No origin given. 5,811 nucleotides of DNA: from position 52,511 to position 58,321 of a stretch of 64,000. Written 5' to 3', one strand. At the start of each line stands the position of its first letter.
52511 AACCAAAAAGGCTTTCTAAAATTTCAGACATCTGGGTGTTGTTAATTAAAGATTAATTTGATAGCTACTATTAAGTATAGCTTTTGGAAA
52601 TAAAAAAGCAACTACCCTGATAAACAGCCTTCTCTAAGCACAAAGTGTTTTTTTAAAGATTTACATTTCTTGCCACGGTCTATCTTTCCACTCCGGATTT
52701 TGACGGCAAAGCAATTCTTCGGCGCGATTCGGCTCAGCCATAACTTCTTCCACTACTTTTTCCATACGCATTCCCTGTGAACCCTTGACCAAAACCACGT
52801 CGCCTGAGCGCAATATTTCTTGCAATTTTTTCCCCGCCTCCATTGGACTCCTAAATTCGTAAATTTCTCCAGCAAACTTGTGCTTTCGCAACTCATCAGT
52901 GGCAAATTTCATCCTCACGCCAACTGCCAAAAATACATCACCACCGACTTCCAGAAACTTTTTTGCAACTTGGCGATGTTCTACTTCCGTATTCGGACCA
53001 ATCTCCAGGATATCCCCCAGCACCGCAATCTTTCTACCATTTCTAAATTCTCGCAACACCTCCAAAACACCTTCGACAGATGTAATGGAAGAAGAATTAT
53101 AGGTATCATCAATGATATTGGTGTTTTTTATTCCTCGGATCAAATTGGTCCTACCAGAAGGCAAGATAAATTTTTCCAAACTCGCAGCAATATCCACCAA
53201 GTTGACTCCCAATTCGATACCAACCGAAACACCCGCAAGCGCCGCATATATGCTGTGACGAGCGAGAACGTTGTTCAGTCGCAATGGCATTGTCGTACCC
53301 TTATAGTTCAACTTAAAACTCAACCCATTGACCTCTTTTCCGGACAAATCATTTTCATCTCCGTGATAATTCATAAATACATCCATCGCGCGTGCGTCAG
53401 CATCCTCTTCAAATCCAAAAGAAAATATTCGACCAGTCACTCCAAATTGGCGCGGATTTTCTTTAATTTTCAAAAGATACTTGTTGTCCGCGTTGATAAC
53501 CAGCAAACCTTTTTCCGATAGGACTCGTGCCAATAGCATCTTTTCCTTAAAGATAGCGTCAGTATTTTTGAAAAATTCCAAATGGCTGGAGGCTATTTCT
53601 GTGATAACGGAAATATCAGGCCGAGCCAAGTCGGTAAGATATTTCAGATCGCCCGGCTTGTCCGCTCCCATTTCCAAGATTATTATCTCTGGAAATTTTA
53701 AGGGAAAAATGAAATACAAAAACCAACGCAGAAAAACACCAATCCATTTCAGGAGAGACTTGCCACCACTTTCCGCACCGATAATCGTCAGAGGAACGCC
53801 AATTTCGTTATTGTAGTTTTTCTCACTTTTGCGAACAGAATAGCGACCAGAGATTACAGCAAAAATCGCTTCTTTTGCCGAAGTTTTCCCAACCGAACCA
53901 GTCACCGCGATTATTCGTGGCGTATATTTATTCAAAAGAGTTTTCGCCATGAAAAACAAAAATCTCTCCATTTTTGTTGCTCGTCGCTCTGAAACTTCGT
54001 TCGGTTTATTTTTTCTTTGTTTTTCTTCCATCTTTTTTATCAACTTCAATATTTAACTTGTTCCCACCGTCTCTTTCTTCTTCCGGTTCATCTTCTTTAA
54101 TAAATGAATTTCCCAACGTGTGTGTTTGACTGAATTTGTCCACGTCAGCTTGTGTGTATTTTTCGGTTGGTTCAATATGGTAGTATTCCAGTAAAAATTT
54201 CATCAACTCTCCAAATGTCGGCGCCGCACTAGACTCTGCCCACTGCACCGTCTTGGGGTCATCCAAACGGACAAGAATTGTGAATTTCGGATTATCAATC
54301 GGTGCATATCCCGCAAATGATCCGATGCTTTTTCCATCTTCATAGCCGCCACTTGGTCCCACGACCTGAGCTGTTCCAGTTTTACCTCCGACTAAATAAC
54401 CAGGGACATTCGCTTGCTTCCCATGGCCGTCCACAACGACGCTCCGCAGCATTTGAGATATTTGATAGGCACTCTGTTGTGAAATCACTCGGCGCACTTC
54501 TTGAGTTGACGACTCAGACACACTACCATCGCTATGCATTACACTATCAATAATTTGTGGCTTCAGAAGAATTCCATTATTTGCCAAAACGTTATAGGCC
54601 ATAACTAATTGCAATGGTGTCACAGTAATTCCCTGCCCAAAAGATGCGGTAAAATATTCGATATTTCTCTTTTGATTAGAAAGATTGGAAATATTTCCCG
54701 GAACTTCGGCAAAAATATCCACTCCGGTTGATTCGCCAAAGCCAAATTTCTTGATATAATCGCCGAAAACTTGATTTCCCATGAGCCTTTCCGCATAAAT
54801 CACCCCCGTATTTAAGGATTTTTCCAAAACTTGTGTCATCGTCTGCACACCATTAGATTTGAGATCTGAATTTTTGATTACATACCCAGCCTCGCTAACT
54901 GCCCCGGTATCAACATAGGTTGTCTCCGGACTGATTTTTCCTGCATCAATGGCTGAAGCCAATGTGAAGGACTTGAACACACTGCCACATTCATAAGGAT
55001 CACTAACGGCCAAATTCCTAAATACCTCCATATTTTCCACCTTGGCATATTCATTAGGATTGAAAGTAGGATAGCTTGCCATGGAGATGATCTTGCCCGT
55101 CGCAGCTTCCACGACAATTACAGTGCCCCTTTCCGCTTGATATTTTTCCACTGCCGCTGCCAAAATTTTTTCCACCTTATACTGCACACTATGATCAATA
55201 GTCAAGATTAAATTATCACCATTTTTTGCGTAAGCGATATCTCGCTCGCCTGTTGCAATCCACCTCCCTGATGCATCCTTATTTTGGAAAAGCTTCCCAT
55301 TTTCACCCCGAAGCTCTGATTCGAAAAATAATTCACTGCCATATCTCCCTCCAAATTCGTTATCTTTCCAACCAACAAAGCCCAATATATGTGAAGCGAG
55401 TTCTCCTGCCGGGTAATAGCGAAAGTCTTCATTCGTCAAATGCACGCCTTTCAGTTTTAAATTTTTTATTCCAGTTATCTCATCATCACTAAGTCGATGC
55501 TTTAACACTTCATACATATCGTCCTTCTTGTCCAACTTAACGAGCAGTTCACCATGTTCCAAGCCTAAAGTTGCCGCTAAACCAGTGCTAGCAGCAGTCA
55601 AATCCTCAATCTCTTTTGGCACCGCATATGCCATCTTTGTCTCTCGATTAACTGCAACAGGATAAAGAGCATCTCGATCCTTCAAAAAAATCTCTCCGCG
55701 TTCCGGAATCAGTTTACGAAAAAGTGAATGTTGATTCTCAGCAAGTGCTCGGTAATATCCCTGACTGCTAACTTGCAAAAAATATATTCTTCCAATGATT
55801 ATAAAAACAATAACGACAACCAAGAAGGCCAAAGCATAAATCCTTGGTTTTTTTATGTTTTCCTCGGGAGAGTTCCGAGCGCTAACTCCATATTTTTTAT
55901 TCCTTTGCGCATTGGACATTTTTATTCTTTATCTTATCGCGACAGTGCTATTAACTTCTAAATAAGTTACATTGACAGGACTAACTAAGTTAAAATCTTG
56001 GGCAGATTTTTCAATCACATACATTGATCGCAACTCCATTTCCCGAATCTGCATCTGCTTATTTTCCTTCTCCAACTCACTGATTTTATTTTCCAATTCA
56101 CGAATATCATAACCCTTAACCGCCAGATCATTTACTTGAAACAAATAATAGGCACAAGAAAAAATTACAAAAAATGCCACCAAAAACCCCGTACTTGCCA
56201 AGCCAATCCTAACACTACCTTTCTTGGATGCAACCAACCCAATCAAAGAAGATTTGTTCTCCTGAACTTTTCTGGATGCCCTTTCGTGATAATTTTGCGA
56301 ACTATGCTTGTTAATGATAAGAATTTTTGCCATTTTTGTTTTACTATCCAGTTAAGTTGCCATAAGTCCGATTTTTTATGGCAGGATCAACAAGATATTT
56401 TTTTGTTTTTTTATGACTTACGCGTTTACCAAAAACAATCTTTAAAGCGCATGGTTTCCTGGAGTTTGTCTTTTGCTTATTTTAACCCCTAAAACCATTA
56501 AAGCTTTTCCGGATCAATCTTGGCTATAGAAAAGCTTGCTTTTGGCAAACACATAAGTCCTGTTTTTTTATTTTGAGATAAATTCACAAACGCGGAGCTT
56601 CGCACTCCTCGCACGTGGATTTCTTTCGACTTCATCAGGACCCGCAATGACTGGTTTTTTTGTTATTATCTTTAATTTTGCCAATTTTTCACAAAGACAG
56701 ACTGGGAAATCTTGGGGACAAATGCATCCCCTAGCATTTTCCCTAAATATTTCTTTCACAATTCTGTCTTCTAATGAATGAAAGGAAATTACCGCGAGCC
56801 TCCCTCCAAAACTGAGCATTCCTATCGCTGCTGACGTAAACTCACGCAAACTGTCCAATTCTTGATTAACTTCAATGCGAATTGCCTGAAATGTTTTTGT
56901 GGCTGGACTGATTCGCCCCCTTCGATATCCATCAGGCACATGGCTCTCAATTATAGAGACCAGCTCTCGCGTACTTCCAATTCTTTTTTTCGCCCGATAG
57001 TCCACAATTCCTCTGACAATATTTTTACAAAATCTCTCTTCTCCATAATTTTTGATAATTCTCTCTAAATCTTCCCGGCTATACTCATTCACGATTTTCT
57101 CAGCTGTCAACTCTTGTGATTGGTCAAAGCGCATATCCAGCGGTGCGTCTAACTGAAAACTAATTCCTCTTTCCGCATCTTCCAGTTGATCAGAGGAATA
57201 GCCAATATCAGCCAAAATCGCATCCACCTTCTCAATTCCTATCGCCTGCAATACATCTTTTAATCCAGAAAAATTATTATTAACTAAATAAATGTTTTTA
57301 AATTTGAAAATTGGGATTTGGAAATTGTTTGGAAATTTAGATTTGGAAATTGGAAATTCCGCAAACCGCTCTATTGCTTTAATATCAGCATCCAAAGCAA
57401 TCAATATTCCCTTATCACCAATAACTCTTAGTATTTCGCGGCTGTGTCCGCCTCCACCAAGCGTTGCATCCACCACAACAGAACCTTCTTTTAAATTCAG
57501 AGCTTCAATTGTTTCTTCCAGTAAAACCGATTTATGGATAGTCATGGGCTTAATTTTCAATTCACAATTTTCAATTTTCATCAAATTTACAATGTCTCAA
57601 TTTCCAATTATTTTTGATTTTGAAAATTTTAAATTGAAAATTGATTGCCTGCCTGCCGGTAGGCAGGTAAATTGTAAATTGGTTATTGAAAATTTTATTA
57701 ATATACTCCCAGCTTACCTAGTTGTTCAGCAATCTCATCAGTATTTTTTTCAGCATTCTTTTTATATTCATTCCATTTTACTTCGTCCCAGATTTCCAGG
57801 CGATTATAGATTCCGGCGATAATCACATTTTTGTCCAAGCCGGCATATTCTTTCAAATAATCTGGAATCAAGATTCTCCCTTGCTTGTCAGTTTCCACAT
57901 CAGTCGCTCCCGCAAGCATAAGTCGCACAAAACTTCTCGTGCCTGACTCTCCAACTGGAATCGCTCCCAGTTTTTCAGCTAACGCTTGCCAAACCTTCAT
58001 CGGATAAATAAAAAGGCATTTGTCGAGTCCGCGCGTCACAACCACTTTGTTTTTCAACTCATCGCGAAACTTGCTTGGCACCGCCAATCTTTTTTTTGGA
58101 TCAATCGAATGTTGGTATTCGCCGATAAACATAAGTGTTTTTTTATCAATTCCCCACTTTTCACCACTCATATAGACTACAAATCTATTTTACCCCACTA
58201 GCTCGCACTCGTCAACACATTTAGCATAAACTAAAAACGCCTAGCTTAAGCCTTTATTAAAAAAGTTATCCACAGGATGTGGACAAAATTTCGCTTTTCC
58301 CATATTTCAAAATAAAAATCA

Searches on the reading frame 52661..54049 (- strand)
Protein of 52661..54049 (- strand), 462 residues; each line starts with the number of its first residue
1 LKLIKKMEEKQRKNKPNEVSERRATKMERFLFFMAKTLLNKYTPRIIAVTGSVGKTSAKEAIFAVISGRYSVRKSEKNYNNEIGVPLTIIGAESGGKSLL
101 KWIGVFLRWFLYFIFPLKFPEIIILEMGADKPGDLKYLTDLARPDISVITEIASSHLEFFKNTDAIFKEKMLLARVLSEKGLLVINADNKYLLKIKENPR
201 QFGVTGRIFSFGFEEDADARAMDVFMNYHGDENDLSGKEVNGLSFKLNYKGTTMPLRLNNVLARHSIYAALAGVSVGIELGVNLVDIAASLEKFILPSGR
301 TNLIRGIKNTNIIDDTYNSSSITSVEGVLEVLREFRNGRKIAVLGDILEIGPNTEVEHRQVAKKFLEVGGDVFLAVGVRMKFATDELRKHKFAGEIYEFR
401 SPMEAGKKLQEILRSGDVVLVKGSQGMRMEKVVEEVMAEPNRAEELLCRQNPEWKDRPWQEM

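Call 76: search_protein_families(library=pfam, proteins=[window:52661-54049:-], max_evalue=0.001)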
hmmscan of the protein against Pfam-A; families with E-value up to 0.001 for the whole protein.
window:52661-54049:- (462 aa): 2 families
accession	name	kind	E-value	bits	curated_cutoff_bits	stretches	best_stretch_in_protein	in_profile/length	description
PF08245.18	Mur_ligase_M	-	1.6e-27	97.2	24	2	121-252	58-187/200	Mur ligase middle domain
PF02875.26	Mur_ligase_C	-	2.4e-14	54.7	28.4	1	299-424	1-126/127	Mur ligase, glutamate ligase domain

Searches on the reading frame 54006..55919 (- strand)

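Call 76: search_protein_families(library=pfam, proteins=[window:54006-55919:-], max_evalue=0.001)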
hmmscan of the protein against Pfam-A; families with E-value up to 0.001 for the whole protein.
window:54006-55919:- (637 aa): 2 families
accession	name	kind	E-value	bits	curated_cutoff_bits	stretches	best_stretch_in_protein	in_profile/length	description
PF00905.27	Transpeptidase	-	1.2e-73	248.4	22.1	1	265-574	1-299/299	Penicillin binding protein transpeptidase domain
PF03717.20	PBP_dimer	-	1.9e-14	54.9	24.4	1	72-223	4-178/180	Penicillin-binding Protein dimerisation domain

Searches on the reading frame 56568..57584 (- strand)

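Call 76: search_protein_families(library=pfam, proteins=[window:56568-57584:-], max_evalue=0.001)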
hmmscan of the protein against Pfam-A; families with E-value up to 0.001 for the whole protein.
window:56568-57584:- (338 aa): 1 family
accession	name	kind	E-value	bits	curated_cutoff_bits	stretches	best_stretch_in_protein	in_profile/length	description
PF01795.25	Methyltransf_5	-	7.9e-108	361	27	1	16-335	3-308/309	MraW methylase family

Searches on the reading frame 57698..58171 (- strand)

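Call 76: search_protein_families(library=pfam, proteins=[window:57698-58171:-], max_evalue=0.001)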
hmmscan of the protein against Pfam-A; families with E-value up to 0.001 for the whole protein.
window:57698-58171:- (157 aa): 1 family
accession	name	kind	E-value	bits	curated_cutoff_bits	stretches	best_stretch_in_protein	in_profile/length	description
PF02381.23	MraZ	-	1.1e-37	128.2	23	2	85-150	1-67/72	MraZ protein, putative antitoxin-like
